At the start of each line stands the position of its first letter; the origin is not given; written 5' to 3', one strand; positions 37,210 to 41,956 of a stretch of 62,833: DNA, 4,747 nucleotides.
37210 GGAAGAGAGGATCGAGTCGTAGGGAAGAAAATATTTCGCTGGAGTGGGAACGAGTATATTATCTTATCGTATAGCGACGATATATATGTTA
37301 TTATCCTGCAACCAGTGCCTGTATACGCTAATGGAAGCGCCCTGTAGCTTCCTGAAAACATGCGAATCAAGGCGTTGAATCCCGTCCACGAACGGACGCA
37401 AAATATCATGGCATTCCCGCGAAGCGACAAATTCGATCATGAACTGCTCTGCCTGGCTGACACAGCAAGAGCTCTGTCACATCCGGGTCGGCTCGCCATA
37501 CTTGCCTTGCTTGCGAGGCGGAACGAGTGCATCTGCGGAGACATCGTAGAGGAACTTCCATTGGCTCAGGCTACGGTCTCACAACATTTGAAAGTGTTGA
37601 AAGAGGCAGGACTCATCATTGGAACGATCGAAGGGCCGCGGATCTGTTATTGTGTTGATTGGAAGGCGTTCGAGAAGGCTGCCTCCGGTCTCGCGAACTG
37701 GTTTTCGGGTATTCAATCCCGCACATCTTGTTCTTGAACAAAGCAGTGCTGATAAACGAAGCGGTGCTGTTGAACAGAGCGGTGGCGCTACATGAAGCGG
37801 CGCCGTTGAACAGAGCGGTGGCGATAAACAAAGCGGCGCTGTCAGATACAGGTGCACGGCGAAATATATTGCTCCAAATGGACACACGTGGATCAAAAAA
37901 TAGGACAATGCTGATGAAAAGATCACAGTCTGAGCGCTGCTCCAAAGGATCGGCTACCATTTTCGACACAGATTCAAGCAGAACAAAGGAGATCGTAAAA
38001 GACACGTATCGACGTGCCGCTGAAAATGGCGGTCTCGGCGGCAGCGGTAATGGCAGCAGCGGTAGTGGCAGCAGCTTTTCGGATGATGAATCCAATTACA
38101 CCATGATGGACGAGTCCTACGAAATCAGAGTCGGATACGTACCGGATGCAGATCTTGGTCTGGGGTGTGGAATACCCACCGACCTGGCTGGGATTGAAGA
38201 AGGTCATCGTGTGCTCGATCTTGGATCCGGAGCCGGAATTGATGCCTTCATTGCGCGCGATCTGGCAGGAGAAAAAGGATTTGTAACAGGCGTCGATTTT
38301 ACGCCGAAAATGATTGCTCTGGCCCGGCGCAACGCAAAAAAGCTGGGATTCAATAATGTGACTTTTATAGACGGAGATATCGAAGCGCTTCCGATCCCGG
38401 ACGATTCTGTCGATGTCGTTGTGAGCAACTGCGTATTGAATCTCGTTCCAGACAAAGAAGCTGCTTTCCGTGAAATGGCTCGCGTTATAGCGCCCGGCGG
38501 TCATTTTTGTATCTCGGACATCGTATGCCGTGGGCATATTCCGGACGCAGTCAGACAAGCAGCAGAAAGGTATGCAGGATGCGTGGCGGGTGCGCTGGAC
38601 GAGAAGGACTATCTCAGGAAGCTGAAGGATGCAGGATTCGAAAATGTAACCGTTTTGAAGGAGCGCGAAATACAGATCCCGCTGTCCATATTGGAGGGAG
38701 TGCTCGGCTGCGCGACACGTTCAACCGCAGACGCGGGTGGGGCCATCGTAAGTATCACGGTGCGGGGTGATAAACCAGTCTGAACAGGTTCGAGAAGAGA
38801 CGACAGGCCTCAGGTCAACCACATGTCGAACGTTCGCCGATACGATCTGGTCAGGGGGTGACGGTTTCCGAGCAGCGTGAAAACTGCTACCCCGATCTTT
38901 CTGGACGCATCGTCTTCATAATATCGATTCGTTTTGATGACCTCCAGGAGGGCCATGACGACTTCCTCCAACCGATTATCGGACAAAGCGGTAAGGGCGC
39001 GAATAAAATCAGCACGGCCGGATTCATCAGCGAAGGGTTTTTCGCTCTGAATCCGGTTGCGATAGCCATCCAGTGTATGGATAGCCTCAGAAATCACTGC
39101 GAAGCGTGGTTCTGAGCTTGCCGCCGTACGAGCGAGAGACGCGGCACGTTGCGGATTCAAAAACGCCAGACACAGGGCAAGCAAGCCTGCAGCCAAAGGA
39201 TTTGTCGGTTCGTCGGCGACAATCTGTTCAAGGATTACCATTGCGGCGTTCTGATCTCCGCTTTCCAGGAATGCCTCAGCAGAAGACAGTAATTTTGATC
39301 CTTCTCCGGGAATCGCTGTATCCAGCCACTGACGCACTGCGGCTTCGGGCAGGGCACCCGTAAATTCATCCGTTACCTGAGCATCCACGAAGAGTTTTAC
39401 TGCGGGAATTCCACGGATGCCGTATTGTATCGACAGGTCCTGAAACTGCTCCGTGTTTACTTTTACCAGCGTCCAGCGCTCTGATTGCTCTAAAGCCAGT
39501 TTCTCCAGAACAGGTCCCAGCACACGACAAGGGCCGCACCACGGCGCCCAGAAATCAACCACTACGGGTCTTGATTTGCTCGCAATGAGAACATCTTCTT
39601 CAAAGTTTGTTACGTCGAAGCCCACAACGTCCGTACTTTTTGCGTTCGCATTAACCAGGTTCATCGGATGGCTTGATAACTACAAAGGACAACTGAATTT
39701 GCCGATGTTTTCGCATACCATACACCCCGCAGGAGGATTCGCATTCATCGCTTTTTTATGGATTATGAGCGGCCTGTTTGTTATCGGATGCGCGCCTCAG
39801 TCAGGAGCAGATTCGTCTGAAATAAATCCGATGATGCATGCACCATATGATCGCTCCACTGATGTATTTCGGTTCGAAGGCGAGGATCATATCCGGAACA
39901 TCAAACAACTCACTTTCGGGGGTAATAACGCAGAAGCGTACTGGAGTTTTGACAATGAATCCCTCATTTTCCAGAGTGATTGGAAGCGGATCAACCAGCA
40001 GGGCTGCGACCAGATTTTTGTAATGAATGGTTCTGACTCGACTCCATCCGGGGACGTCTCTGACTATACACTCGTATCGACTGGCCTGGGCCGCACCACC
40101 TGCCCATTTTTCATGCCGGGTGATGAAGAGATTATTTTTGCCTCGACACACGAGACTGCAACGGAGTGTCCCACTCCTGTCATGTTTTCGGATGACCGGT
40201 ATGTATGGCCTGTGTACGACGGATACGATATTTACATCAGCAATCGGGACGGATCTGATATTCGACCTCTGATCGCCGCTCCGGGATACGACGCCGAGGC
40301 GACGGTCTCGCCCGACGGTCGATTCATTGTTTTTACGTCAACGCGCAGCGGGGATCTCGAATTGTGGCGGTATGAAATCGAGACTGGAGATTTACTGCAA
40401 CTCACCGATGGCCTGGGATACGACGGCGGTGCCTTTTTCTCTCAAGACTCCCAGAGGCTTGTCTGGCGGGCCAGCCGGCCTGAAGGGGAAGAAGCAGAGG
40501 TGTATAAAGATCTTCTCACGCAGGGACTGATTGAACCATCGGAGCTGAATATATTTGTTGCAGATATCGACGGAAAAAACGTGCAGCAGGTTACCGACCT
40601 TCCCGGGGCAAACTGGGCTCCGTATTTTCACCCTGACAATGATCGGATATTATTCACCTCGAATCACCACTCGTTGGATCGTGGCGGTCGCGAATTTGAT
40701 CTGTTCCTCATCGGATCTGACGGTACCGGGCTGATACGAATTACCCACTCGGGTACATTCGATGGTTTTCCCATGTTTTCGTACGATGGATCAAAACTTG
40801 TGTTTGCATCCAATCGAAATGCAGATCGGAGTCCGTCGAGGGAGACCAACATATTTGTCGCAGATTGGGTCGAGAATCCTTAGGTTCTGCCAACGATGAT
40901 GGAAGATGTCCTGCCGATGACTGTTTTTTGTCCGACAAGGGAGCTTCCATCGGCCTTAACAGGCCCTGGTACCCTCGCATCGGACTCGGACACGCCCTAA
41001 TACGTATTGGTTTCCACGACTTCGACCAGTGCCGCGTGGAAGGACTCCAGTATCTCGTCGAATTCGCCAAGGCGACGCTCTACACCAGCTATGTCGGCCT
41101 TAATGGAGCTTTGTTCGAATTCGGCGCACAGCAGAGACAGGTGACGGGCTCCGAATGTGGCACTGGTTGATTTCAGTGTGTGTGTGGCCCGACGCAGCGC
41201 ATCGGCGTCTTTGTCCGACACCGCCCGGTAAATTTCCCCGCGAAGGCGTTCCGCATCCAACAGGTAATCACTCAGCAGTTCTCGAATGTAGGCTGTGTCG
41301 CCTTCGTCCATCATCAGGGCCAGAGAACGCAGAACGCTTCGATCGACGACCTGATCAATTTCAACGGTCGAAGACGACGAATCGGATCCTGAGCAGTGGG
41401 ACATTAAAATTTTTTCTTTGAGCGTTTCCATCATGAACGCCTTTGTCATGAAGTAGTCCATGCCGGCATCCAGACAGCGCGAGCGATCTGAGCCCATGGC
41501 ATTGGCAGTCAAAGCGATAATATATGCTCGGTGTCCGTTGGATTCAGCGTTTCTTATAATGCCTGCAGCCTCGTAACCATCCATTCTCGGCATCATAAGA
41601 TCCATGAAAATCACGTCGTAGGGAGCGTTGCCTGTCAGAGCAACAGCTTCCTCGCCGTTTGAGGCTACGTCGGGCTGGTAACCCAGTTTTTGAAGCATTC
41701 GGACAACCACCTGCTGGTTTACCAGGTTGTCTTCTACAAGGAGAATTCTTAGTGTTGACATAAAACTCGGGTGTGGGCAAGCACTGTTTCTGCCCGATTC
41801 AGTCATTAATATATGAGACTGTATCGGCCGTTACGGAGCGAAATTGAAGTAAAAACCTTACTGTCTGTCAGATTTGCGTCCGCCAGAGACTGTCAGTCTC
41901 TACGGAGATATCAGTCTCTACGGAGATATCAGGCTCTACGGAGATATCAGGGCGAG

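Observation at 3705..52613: Recurring pattern: short tandem duplications anchored on CDS start/stop codons (at least 9 arrays in 62 kb)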

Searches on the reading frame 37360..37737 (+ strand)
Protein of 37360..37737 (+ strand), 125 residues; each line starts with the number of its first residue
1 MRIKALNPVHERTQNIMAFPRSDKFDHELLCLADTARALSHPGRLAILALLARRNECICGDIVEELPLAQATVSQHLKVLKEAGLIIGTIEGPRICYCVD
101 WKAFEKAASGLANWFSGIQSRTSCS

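Call 7: search_protein_families(library=pfam, proteins=[window:37360-37737:+], max_evalue=0.01)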
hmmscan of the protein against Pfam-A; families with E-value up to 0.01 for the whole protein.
window:37360-37737:+ (125 aa): 7 families
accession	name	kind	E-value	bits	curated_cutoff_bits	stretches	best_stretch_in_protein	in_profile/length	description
PF01022.26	HTH_5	-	2.5e-14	53.3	22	1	41-86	1-45/47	Bacterial regulatory protein, arsR family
PF12840.13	HTH_20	-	7.9e-12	45.4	27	1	39-86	1-48/51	Helix-turn-helix domain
PF12802.13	MarR_2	-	5.2e-06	27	27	1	45-86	8-50/61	MarR family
PF09339.16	HTH_IclR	-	0.00067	19.8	22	1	45-86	6-48/52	IclR helix-turn-helix domain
PF01047.28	MarR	-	0.00088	19.6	24.6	1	44-86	5-47/59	MarR family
PF13412.12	HTH_24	-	0.0011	18.9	21.9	1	45-86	6-47/48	Winged helix-turn-helix DNA-binding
PF13601.12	HTH_34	-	0.0014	19.2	27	1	44-87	2-45/80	Winged helix DNA-binding domain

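Call 51: find_encoding_contigs(protein=window:37360-37737:+, flank=10000, max_places=10)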
Protein window:37360-37737:+ (125 aa): 17 contigs read that carry it; 10 places shown.
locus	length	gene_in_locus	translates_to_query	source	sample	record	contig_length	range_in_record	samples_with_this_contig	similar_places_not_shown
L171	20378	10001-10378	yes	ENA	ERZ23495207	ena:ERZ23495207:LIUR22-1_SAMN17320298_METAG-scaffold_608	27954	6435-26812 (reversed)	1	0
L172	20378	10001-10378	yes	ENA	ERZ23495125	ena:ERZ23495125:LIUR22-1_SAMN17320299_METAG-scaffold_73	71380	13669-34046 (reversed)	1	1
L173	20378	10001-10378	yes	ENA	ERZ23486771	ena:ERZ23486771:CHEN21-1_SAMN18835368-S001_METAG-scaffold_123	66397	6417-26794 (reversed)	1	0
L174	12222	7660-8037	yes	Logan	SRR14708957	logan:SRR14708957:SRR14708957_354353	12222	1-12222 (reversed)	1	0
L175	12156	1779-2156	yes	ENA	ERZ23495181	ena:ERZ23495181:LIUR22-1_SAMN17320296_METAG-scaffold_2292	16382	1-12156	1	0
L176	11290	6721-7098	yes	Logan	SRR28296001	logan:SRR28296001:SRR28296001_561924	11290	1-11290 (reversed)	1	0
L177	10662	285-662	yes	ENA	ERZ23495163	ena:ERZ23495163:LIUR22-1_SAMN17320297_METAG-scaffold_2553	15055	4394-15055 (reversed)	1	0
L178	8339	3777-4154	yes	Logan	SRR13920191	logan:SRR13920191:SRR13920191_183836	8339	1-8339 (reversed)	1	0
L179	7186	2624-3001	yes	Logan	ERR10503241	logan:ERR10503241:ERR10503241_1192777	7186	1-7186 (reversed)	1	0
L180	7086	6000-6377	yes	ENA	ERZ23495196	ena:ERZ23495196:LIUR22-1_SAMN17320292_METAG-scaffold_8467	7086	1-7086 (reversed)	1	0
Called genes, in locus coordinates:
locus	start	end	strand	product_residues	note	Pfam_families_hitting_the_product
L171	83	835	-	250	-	PF03992:ABM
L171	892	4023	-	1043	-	PF00069:Pkinase, PF01636:APH (faint), PF07714:PK_Tyr_Ser-Thr, PF03109:ABC1 (weak), PF13176:TPR_7 (faint), PF13424:TPR_12 (faint), PF13428:TPR_14 (faint), PF13414:TPR_11, +8 more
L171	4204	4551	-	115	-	PF01740:STAS, PF13466:STAS_2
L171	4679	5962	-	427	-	PF01590:GAF, PF13185:GAF_2, PF13492:GAF_3 (weak), PF07228:SpoIIE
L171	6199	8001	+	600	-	PF00664:ABC_membrane, PF00005:ABC_tran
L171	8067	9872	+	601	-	PF00664:ABC_membrane, PF00005:ABC_tran, PF02463:SMC_N (faint)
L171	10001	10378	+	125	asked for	PF12802:MarR_2 (weak), PF12840:HTH_20, PF01022:HTH_5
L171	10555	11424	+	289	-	PF01135:PCMT, PF01209:Ubie_methyltran, PF06325:PrmA, PF13489:Methyltransf_23, PF13649:Methyltransf_25, PF13847:Methyltransf_31, PF08241:Methyltransf_11, PF08242:Methyltransf_12, +2 more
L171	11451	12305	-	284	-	PF00085:Thioredoxin, PF13098:Thioredoxin_2 (weak), PF14561:TPR_20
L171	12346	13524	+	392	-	PF26549:Tricorn_N, PF07676:PD40, PF26550:Tricorn_2nd (faint), PF26549:Tricorn_N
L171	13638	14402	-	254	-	PF00072:Response_reg, PF01627:Hpt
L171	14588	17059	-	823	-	PF01578:Cytochrom_C_asm, PF16327:CcmF_C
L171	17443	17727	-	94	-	PF05164:ZapA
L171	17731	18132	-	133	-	-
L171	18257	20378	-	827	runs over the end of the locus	PF01588:tRNA_bind, PF03483:B3_4, PF03484:B5, PF17759:tRNA_synthFbeta, PF03147:FDX-ACB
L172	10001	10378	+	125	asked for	PF12802:MarR_2 (weak), PF12840:HTH_20, PF01022:HTH_5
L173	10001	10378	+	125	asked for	PF12802:MarR_2 (weak), PF12840:HTH_20, PF01022:HTH_5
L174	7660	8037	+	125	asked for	PF12802:MarR_2 (weak), PF12840:HTH_20, PF01022:HTH_5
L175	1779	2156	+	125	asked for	PF12802:MarR_2 (weak), PF12840:HTH_20, PF01022:HTH_5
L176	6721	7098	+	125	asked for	PF12802:MarR_2 (weak), PF12840:HTH_20, PF01022:HTH_5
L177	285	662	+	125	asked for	PF12802:MarR_2 (weak), PF12840:HTH_20, PF01022:HTH_5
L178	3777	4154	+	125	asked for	PF12802:MarR_2 (weak), PF12840:HTH_20, PF01022:HTH_5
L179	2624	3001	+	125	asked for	PF12802:MarR_2 (weak), PF12840:HTH_20, PF01022:HTH_5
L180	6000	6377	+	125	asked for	PF12802:MarR_2 (weak), PF12840:HTH_20, PF01022:HTH_5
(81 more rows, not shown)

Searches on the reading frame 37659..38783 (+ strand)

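Call 7: search_protein_families(library=pfam, proteins=[window:37659-38783:+], max_evalue=0.01)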
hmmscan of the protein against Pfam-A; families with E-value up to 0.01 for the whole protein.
window:37659-38783:+ (374 aa): 15 families
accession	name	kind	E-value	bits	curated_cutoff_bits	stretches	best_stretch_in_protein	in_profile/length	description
PF13847.12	Methyltransf_31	-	8.9e-39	132.9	27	1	180-326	2-145/145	Methyltransferase domain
PF08241.18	Methyltransf_11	-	2e-24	86.5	21.2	1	186-285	1-95/95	Methyltransferase domain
PF13649.12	Methyltransf_25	-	6e-24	85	27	1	185-281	1-97/97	Methyltransferase domain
PF01209.24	Ubie_methyltran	-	4.5e-19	69.2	20.1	1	175-286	41-152/233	ubiE/COQ5 methyltransferase family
PF08242.18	Methyltransf_12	-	1.6e-15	58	30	1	186-283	1-98/98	Methyltransferase domain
PF13489.12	Methyltransf_23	-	1.4e-12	48.1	27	1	178-331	18-163/164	Methyltransferase domain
PF01135.25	PCMT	-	5.3e-10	39.8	20.3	1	174-240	66-132/210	Protein-L-isoaspartate(D-aspartate) O-methyltransferase (PCMT)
PF06325.19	PrmA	-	1.8e-07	31.4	22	1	180-289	160-262/296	Ribosomal protein L11 methyltransferase (PrmA)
PF05175.20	MTS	-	2.6e-06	27.6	23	1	181-257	31-105/170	Methyltransferase small domain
PF05148.21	Methyltransf_8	-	9.8e-06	26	27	1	235-291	107-162/219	Hypothetical methyltransferase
PF01170.24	UPF0020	-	3.8e-05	23.9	22.3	1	209-257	79-128/197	RMKL-like, methyltransferase domain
PF02527.21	GidB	-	0.00024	20.9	27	1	181-262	47-127/184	rRNA small subunit methyltransferase G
PF13679.12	Methyltransf_32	-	0.0011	19.3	27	1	182-252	26-103/143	Methyltransferase domain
PF20922.3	Anamorsin_N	-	0.0029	17.8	27.1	1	246-338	47-127/163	Anamorsin, N-terminal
PF01728.25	FtsJ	-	0.0075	16.6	24.1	0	179-259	19-100/181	FtsJ-like methyltransferase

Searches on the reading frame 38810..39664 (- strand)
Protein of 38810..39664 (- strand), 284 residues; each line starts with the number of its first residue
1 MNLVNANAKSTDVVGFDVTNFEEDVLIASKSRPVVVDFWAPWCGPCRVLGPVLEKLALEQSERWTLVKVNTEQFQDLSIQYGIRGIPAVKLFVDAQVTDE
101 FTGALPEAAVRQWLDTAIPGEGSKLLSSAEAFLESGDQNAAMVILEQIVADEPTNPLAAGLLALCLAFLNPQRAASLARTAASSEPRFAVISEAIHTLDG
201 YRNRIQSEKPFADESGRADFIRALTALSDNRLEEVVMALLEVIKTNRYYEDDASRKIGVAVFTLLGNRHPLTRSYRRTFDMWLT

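Call 22: search_protein_families(library=pfam, proteins=[window:38810-39664:-], max_evalue=0.001)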
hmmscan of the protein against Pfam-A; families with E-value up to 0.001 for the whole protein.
window:38810-39664:- (284 aa): 4 families
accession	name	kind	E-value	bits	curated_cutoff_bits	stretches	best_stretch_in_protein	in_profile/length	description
PF00085.26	Thioredoxin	-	9.7e-25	87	23.5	1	17-115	6-102/103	Thioredoxin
PF14561.12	TPR_20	-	4.1e-10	40.3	25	1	218-279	24-85/90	Tetratricopeptide repeat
PF13098.12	Thioredoxin_2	-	8.4e-08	32.9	27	1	28-114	2-104/104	Thioredoxin-like domain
PF09613.16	HrpB1_HrpK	-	0.00097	19.2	29.3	0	133-185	56-108/126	Bacterial type III secretion protein (HrpB1_HrpK)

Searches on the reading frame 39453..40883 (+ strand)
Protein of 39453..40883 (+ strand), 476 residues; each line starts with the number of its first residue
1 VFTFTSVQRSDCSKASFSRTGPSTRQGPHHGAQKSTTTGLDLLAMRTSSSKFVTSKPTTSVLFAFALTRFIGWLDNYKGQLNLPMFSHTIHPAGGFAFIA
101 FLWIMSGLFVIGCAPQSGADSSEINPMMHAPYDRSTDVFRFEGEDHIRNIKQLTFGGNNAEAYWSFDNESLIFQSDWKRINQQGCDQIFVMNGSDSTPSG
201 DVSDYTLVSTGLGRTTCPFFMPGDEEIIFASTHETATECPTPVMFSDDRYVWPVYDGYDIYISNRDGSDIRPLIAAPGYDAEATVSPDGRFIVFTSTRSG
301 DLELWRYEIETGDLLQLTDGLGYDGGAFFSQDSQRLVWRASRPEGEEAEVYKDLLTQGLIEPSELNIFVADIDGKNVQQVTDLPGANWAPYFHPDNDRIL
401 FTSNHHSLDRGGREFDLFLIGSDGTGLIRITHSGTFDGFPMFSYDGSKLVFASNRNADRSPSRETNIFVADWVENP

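Call 22: search_protein_families(library=pfam, proteins=[window:39453-40883:+], max_evalue=0.001)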
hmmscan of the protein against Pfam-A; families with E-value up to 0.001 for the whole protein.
window:39453-40883:+ (476 aa): 1 family
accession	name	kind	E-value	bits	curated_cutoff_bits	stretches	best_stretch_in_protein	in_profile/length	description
PF07676.18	PD40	-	3.4e-29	100.6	20.9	2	271-306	2-38/38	WD40-like Beta Propeller Repeat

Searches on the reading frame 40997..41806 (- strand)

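Call 7: search_protein_families(library=pfam, proteins=[window:40997-41806:-], max_evalue=0.01)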
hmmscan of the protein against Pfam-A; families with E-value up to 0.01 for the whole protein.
window:40997-41806:- (269 aa): 3 families
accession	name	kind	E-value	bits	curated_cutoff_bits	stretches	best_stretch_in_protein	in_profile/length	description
PF00072.30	Response_reg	-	1.1e-24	87.1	30.2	1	21-133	1-110/111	Response regulator receiver domain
PF01627.28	Hpt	-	2.3e-13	50.6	24.6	1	176-254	1-79/84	Hpt domain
PF23198.2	PDE8A_N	-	0.00017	21.9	29.6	1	17-120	8-115/147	PDE8A-like, N-terminal domain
